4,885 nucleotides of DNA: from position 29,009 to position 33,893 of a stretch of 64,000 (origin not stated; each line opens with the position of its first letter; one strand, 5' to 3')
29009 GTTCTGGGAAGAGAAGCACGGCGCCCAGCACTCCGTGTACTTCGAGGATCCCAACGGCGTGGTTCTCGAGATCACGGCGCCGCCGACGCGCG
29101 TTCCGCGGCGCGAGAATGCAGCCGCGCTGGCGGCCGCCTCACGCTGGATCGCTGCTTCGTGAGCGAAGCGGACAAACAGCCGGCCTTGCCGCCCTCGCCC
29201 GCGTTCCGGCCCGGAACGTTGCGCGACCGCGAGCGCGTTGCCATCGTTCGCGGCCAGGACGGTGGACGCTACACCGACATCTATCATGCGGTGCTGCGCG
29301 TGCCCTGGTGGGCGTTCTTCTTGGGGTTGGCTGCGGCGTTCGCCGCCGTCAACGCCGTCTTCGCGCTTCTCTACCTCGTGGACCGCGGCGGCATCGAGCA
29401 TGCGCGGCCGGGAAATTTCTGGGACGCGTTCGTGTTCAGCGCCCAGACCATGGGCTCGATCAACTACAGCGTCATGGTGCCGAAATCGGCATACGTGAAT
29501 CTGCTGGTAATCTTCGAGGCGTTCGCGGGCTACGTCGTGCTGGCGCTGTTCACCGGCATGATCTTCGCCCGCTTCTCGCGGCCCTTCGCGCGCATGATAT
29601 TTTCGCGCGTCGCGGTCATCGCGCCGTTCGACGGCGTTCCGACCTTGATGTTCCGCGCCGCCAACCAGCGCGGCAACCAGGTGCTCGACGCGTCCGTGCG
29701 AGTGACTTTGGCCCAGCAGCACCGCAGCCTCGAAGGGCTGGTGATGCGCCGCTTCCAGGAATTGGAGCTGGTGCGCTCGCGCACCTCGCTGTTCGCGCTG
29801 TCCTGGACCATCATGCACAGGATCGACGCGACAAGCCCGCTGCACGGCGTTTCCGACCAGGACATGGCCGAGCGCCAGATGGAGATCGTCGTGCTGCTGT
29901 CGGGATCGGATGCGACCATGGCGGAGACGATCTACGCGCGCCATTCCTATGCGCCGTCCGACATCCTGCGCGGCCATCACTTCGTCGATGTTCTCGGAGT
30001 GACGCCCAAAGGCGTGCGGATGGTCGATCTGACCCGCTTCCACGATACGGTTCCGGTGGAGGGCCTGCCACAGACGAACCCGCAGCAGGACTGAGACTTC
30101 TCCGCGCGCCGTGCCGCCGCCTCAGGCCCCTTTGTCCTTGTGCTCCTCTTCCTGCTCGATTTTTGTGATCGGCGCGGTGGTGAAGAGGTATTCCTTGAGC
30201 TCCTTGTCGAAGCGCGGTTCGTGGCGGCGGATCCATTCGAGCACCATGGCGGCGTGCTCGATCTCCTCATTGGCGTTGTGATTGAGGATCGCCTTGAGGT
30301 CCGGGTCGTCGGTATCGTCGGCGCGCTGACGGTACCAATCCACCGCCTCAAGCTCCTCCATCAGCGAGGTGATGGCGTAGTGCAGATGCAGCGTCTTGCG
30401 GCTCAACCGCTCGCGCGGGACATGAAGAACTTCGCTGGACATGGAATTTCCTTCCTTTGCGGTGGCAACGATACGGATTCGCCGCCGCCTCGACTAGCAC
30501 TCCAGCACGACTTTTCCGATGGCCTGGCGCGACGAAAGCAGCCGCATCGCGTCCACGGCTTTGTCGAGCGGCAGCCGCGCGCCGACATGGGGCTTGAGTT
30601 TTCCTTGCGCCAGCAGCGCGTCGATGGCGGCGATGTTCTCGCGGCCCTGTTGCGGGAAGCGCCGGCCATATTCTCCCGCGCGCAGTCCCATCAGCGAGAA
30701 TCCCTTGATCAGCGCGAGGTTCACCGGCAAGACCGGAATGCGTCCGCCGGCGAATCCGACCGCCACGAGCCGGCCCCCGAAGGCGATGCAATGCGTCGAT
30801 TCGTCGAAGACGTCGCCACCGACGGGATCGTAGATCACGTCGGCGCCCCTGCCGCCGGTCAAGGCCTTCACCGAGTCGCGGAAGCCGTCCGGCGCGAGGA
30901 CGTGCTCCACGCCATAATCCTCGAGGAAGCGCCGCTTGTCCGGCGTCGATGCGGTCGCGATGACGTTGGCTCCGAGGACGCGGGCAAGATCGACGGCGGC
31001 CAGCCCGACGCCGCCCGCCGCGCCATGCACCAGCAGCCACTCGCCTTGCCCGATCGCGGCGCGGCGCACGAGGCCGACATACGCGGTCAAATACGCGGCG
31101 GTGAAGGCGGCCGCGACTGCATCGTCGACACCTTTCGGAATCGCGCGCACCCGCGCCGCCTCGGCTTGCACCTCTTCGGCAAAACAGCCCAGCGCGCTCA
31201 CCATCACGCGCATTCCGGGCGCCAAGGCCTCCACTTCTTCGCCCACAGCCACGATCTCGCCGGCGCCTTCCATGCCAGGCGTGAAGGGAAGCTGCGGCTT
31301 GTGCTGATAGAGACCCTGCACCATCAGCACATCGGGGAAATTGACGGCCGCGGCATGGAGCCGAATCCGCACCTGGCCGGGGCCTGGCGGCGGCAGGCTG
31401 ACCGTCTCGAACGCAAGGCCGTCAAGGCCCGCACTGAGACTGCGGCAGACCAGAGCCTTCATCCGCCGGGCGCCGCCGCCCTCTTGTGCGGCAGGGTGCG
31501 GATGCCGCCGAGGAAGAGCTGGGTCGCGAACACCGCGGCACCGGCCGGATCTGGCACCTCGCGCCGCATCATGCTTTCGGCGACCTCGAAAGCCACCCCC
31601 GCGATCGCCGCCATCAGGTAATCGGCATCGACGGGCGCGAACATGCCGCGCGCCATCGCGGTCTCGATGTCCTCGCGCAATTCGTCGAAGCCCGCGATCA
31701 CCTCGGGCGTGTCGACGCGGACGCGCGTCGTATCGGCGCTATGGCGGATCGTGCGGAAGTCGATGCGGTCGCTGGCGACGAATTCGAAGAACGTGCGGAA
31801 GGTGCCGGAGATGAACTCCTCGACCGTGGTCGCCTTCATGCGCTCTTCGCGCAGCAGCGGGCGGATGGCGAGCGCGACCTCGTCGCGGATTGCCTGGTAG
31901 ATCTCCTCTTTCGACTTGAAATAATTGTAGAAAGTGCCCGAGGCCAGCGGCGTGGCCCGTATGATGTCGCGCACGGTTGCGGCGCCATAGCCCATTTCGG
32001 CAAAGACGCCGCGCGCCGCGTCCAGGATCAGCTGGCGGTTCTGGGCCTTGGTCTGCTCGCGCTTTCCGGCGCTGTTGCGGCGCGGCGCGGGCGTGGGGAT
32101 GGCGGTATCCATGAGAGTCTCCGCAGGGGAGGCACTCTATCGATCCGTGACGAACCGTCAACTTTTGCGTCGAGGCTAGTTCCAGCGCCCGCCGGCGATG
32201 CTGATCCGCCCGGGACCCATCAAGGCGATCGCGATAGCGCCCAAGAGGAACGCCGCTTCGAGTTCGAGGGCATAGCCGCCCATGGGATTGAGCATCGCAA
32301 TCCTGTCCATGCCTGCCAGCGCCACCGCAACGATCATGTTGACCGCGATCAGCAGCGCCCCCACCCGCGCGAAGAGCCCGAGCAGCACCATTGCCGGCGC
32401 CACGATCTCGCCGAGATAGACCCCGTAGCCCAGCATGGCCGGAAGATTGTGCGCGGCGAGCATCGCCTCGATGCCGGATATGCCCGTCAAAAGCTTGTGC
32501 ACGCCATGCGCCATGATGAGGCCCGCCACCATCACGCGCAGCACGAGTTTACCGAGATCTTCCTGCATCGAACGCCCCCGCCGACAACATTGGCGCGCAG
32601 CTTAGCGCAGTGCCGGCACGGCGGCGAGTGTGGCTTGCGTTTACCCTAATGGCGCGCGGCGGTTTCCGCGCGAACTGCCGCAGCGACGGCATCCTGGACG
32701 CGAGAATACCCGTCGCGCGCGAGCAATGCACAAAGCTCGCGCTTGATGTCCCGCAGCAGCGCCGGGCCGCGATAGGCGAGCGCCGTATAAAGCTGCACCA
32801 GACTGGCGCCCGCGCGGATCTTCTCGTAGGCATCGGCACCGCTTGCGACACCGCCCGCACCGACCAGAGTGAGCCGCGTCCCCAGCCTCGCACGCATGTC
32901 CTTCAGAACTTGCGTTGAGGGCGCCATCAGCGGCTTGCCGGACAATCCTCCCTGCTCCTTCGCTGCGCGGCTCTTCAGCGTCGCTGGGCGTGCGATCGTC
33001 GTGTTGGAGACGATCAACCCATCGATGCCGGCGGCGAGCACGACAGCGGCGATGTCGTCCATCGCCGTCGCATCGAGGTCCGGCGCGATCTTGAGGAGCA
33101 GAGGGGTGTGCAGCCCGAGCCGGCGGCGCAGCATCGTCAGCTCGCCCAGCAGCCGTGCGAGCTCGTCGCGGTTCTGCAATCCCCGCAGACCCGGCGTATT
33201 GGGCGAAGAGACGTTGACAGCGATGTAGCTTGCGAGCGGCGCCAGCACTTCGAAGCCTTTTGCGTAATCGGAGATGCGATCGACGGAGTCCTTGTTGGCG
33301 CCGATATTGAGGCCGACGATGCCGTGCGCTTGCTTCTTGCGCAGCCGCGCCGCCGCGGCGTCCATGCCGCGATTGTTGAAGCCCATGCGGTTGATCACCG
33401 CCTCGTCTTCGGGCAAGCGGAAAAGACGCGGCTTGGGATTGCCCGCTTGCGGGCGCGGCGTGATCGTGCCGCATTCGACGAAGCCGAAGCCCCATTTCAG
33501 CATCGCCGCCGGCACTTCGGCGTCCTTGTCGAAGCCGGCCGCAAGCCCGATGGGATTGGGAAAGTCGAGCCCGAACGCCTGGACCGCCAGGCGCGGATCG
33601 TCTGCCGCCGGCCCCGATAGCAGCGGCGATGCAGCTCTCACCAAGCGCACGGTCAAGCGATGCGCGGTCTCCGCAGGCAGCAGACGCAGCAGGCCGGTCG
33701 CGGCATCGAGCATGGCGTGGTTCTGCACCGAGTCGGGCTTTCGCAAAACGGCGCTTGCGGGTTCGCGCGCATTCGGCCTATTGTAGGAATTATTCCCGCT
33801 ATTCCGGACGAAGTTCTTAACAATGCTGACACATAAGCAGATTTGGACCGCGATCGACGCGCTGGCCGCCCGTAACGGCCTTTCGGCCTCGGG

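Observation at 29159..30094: KirBac-type channel with selectivity filter SINYS instead of T(V/I)GYG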

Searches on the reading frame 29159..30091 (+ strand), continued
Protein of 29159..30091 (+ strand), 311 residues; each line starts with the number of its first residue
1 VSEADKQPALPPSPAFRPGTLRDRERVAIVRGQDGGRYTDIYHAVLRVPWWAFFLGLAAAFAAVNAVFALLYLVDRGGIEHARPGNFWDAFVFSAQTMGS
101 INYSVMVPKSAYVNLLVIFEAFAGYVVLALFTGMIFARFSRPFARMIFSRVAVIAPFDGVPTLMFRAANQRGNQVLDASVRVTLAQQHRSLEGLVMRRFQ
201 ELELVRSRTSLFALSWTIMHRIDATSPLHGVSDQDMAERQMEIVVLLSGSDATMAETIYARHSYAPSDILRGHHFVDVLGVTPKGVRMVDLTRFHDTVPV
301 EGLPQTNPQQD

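Call 35: predict_structure(alignment_id=A1)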
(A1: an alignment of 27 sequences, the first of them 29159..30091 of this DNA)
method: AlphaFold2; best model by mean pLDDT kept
length: 311 residues; sequences in the alignment: 27
mean_pLDDT: 72.2   pTM: 0.57
mean pLDDT of the five models: 72.2, 70.2, 68.4, 64.9, 53.1
residues with pLDDT >= 90: 50; 70-90: 150; 50-70: 60; < 50: 51
segments of 3 or more residues with pLDDT < 50: 1-40, 101-103, 307-311
pLDDT, mean of each block of 10 residues (from residue 1): 38 35 38 39 61 79 84 76 75 71 59 78 77 67 72 90 87 74 90 89 75 73 93 89 88 69 92 79 68 83 54 36
secondary structure, 60 per line:
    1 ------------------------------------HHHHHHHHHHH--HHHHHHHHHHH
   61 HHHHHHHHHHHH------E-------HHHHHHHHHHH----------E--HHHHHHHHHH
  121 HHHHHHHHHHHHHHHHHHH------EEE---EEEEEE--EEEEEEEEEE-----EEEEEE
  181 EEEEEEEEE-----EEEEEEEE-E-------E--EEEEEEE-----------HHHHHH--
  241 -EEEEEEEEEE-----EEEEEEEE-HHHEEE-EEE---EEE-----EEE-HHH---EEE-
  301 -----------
elements in order: H37-47 H50-72 H87-97 H111-139 E146-148 E152-157 E160-169 E175-189 E195-202 E215-221 H233-238 E242-251 E257-264 E269-271 E273-275 E279-281 E287-289 E297-299

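Call 39: fold_search(model_id=the predicted structure, library=pdb)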
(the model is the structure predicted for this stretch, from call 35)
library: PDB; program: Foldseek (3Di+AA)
matches with E <= 10: 1707; with E <= 0.001: 128
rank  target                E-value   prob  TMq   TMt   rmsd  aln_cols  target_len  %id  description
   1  7n9l                  6.0e-31  1.00  0.61  0.66   5.7       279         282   42  KirBac3.1 C71S C262S (released 2021-12-29)
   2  2wli_A                6.4e-31  1.00  0.61  0.66   5.4       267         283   42  POTASSIUM CHANNEL FROM MAGNETOSPIRILLUM MAGNETOTACTICUM (released 2010-06-09)
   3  6o9u                  8.1e-31  1.00  0.60  0.64   5.6       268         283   42  KirBac3.1 at a resolution of 2 Angstroms (released 2020-05-27)
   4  2wln_A                1.5e-30  1.00  0.60  0.65   5.5       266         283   43  POTASSIUM CHANNEL FROM MAGNETOSPIRILLUM MAGNETOTACTICUM (released 2010-06-09)
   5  4lp8                  1.6e-30  1.00  0.60  0.64   5.6       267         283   43  A Novel Open-State Crystal Structure of the Prokaryotic Inward Rectifier KirBac3.1 (released 2013-11-20)
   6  2wlj_B                2.0e-30  1.00  0.67  0.76   4.3       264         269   43  Potassium channel from Magnetospirillum magnetotacticum (released 2010-06-09)
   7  7n9k                  2.6e-30  1.00  0.60  0.65   5.5       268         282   42  KirBac3.1 L124M mutant (released 2021-12-29)
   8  2x6b                  2.6e-30  1.00  0.59  0.63   5.5       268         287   42  Potassium Channel from Magnetospirillum Magnetotacticum (released 2010-06-23)
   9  6o9v_B                3.3e-30  1.00  0.61  0.66   5.4       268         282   42  KirBac3.1 mutant at a resolution of 3.1 Angstroms (released 2020-05-27)
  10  2wlj_A                3.5e-30  1.00  0.67  0.73   4.3       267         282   43  Potassium channel from Magnetospirillum magnetotacticum (released 2010-06-09)
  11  2wlm_A                3.7e-30  1.00  0.57  0.64   6.0       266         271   43  POTASSIUM CHANNEL FROM MAGNETOSPIRILLUM MAGNETOTACTICUM (released 2010-06-09)
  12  6o9v_A                3.9e-30  1.00  0.62  0.68   5.1       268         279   42  KirBac3.1 mutant at a resolution of 3.1 Angstroms (released 2020-05-27)
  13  1xl4_A                4.4e-30  1.00  0.66  0.71   3.9       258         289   43  Intermediate gating structure 1 of the inwardly rectifying K+ channel KirBac3.1 (released 2004-12-07)
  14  2wlo_B                4.9e-30  1.00  0.58  0.65   8.8       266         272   43  POTASSIUM CHANNEL FROM MAGNETOSPIRILLUM MAGNETOTACTICUM (released 2010-06-23)
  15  2wlh                  9.3e-30  1.00  0.60  0.64   5.5       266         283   43  POTASSIUM CHANNEL FROM MAGNETOSPIRILLUM MAGNETOTACTICUM (released 2010-06-09)
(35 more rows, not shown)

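Call 53: search_protein_families(library=pfam, proteins=[P0158, P0165, P0226], max_evalue=0.0001)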
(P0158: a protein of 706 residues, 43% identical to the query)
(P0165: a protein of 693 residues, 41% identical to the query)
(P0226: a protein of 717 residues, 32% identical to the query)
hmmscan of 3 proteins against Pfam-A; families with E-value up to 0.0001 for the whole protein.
P0158 (706 aa): 4 families
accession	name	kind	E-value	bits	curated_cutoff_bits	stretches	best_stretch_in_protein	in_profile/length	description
PF06772.16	LtrA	-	7e-59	200.3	31.9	1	21-374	1-353/356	Bacterial low temperature requirement A protein (LtrA)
PF17655.7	IRK_C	-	3.2e-22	79.5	22.5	1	553-703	1-156/174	Inward rectifier potassium channel C-terminal domain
PF07885.22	Ion_trans_2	-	4.6e-09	36.5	22.5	1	473-541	7-72/79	Ion channel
PF01007.26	IRK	-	2.1e-05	24.8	22.7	1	449-549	37-141/141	Inward rectifier potassium channel transmembrane domain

P0165 (693 aa): 4 families
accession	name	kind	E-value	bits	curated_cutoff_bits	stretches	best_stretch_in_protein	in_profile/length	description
PF06772.16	LtrA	-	3.3e-61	208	31.9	1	21-374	1-353/356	Bacterial low temperature requirement A protein (LtrA)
PF17655.7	IRK_C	-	6.9e-20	71.8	22.5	1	537-691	1-159/174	Inward rectifier potassium channel C-terminal domain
PF07885.22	Ion_trans_2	-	5.2e-09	36.3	22.5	1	457-528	8-75/79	Ion channel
PF01007.26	IRK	-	7.6e-07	29.5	22.7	1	473-532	79-140/141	Inward rectifier potassium channel transmembrane domain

P0226 (717 aa): 3 families
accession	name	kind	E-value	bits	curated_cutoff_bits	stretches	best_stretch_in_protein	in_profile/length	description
PF17655.7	IRK_C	-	7.9e-32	110.7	22.5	2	160-324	2-163/174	Inward rectifier potassium channel C-terminal domain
PF01007.26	IRK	-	2.9e-14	53.5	22.7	2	445-554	24-141/141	Inward rectifier potassium channel transmembrane domain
PF07885.22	Ion_trans_2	-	2.1e-13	50.4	22.5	2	469-546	5-72/79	Ion channel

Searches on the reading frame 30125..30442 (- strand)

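Call 33: search_protein_families(library=pfam, proteins=[window:30125-30442:-], max_evalue=0.001)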
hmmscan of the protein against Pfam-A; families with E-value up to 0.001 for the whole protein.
window:30125-30442:- (106 aa): 2 families
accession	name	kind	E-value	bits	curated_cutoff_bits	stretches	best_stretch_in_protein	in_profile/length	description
PF22277.2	EncFtn-like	-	5.1e-39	132.4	27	1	6-88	2-84/85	EncFtn-like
PF02915.23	Rubrerythrin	-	0.00021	22.1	22.8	1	26-96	6-82/137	Rubrerythrin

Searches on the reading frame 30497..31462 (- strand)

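Call 33: search_protein_families(library=pfam, proteins=[window:30497-31462:-], max_evalue=0.001)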
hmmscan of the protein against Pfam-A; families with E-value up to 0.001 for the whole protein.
window:30497-31462:- (322 aa): 3 families
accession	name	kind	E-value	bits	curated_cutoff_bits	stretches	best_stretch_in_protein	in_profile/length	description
PF00107.32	ADH_zinc_N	-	1.4e-27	96.6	31.8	1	151-269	1-120/129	Zinc-binding dehydrogenase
PF13602.12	ADH_zinc_N_2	-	1.2e-20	75.3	27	1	184-320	2-134/134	Zinc-binding dehydrogenase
PF08240.17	ADH_N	-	7.1e-17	62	23.5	1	27-98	1-72/104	Alcohol dehydrogenase GroES-like domain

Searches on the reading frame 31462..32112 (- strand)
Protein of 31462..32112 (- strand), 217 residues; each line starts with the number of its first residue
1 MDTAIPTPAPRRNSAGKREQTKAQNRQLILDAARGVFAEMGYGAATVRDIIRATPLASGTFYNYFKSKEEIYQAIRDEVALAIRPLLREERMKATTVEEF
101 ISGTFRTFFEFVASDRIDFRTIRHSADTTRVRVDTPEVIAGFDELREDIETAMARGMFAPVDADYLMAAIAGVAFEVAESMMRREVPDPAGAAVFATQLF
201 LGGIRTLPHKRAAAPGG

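Call 33: search_protein_families(library=pfam, proteins=[window:31462-32112:-], max_evalue=0.001)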
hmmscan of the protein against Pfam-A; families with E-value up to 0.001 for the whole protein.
window:31462-32112:- (217 aa): 1 family
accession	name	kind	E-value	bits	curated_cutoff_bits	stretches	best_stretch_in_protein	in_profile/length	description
PF00440.29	TetR_N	-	5.3e-15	55.4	24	1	29-75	1-47/47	Bacterial regulatory proteins, tetR family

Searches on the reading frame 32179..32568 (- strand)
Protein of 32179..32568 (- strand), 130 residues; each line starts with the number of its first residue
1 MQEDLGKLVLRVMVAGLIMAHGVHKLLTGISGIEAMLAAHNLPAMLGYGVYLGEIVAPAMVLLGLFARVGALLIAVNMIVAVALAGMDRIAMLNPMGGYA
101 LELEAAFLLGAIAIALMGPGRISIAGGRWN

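Call 33: search_protein_families(library=pfam, proteins=[window:32179-32568:-], max_evalue=0.001)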
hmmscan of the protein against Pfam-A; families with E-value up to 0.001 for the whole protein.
window:32179-32568:- (130 aa): 1 family
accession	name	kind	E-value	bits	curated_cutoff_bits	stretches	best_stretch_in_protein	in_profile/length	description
PF07681.17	DoxX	-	9.9e-17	61.8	23.6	1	7-85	2-83/85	DoxX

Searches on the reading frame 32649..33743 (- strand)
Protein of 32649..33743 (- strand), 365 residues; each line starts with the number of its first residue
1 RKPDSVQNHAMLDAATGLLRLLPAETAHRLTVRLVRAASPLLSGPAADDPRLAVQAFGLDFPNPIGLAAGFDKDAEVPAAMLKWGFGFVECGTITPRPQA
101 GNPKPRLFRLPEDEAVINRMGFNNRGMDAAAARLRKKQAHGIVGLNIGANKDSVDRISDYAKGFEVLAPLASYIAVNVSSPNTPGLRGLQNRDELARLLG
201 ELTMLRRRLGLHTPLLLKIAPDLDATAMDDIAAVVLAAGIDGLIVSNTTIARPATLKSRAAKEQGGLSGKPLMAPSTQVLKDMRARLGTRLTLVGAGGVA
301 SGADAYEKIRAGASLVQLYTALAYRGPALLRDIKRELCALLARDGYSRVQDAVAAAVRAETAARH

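Call 33: search_protein_families(library=pfam, proteins=[window:32649-33743:-], max_evalue=0.001)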
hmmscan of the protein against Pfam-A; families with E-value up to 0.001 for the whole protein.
window:32649-33743:- (365 aa): 1 family
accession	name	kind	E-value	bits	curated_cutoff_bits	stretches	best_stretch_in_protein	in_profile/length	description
PF01180.27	DHO_dh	-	7.4e-85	285.1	27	1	52-341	2-291/291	Dihydroorotate dehydrogenase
